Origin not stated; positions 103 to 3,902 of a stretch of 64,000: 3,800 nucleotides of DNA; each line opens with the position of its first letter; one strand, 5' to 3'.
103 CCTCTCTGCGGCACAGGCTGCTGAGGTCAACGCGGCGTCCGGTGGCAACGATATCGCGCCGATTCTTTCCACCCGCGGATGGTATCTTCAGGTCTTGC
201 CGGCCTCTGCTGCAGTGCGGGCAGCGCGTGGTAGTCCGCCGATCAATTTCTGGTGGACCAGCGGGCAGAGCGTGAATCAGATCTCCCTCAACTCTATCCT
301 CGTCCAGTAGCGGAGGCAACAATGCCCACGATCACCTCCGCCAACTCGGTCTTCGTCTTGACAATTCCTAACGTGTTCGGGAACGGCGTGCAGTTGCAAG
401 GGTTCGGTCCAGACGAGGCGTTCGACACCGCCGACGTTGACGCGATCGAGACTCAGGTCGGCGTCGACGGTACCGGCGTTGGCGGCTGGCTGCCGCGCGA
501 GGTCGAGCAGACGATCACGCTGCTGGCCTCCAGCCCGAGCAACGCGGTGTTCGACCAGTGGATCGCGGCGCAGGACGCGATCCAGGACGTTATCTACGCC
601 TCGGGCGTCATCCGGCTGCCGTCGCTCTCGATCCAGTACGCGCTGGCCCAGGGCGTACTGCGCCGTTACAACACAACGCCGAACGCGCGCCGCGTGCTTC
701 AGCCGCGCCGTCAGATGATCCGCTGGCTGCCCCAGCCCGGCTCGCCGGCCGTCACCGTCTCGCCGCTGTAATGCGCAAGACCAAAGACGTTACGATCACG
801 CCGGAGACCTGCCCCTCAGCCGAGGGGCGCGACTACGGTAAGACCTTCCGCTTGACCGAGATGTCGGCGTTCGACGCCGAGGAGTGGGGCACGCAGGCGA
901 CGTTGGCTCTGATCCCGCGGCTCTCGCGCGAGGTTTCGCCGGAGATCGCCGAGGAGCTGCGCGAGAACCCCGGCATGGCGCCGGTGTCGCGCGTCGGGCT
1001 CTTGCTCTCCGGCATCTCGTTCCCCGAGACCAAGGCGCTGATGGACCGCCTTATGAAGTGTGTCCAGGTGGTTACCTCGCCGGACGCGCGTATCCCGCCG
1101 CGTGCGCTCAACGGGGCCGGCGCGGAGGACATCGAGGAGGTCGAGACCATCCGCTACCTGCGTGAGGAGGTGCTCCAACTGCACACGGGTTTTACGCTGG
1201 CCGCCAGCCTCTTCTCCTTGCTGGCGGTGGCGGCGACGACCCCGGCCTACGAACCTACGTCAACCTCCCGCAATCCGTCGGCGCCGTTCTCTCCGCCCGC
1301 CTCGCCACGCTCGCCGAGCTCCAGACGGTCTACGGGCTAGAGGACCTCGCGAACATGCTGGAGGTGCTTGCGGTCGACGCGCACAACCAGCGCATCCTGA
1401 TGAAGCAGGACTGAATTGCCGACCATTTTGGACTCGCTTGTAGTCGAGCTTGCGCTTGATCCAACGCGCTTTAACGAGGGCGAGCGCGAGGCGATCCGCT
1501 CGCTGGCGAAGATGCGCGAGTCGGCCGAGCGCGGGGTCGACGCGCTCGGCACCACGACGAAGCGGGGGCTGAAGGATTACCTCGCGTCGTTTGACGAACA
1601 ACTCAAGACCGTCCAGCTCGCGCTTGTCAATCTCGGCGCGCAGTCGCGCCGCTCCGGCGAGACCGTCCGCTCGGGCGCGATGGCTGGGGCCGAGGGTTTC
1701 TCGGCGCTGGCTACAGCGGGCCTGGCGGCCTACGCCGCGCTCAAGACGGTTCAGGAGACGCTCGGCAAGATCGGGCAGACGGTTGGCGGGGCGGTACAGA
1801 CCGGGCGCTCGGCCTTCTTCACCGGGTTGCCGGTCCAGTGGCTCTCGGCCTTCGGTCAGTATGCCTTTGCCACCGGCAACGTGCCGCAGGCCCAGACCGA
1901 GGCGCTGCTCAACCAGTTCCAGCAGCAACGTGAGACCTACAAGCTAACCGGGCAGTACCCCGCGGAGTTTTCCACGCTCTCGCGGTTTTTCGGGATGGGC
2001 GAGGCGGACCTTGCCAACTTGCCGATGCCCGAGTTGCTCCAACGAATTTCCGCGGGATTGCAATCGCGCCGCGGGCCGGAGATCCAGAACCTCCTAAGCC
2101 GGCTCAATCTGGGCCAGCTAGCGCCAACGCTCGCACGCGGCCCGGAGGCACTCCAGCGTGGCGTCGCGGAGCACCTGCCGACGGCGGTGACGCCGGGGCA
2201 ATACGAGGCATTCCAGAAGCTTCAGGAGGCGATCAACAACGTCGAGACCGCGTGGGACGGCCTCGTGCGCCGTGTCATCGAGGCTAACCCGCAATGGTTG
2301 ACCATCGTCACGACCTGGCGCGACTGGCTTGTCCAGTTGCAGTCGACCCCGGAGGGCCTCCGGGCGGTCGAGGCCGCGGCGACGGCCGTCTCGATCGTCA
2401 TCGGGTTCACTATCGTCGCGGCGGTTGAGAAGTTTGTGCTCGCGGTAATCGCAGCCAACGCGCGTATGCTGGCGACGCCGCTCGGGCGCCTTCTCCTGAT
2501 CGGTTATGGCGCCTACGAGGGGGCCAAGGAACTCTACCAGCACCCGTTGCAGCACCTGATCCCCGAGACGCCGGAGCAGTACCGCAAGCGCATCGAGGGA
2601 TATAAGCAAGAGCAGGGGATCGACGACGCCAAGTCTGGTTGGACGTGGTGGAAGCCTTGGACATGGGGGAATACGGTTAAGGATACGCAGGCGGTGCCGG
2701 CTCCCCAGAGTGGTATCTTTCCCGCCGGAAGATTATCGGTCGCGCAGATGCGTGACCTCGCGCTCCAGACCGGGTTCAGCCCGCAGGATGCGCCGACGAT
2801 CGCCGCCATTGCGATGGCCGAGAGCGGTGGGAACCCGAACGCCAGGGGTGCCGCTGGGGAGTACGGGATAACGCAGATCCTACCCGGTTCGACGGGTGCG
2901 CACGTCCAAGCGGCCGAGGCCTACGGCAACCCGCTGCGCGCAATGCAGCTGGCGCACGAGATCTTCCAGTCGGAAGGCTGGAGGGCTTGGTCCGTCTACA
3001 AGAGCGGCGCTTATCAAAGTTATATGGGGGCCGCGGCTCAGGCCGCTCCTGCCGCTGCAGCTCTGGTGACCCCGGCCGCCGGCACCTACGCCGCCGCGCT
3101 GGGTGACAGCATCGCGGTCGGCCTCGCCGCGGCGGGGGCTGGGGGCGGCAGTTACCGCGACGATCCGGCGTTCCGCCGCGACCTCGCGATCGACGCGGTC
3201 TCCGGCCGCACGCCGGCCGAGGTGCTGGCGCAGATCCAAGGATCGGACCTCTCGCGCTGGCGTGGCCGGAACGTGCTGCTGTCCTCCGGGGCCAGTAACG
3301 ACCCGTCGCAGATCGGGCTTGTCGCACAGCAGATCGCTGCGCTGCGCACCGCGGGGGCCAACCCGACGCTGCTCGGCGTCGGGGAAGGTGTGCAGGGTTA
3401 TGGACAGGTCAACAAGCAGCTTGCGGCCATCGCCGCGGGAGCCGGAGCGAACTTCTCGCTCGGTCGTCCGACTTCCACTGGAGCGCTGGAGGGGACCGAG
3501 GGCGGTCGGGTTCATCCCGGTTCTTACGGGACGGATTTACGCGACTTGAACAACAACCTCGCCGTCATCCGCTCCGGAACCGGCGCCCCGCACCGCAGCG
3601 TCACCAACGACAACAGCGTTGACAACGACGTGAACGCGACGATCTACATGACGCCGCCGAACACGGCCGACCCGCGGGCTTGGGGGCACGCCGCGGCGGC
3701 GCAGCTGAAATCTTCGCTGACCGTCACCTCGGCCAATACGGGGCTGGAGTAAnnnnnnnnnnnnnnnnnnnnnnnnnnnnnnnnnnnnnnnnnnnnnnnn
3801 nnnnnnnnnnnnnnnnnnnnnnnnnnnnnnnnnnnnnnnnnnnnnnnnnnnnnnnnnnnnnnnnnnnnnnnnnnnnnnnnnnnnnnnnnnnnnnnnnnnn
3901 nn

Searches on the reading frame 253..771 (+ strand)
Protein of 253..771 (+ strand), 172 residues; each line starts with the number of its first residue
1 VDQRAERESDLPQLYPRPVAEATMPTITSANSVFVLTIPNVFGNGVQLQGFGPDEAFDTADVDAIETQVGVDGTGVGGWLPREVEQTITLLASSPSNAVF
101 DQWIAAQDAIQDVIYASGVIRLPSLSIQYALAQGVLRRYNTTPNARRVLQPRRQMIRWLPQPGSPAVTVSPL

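Call 36: find_encoding_contigs(protein=window:253-771:+, flank=10000, max_places=10)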
Protein window:253-771:+ (172 aa): no gene with exactly this product is on record in the collection.

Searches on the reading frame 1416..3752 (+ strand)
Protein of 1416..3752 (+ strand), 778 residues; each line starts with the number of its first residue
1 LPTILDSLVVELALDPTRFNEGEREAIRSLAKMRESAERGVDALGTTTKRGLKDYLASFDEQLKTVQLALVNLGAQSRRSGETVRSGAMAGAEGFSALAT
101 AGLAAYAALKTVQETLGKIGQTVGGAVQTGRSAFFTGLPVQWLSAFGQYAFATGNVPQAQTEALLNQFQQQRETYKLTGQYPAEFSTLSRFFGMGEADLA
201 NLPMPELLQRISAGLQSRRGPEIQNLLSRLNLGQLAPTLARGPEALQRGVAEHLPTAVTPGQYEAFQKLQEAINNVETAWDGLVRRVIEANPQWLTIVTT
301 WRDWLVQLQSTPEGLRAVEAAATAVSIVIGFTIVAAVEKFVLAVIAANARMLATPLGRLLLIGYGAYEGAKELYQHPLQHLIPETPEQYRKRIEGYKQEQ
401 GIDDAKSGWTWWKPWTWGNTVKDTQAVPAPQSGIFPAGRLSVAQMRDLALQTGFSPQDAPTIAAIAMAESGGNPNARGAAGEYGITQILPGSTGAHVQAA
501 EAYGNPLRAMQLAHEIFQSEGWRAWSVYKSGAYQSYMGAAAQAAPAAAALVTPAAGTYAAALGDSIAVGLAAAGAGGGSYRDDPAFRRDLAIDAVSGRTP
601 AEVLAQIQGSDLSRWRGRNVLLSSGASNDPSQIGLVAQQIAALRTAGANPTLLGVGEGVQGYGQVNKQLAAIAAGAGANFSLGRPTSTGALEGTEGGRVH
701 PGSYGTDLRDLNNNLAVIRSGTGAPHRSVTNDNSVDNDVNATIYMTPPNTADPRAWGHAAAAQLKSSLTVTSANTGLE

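Call 13: search_protein_families(library=pfam, proteins=[window:1416-3752:+], max_evalue=0.01)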
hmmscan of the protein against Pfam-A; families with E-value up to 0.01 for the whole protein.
window:1416-3752:+ (778 aa): 4 families
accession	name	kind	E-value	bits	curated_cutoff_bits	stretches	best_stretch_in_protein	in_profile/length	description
PF18896.5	SLT_3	-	6.3e-08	33.4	27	1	447-526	2-88/89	Lysozyme like domain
PF01464.25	SLT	-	1.1e-06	28.7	21.3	1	459-518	14-77/117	Transglycosylase SLT domain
PF18013.6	Phage_lysozyme2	-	0.0054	17.4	28.2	1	445-524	6-89/140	Phage tail lysozyme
PF06737.19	Transglycosylas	-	0.0085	17.2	27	0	461-526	6-75/77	Transglycosylase-like domain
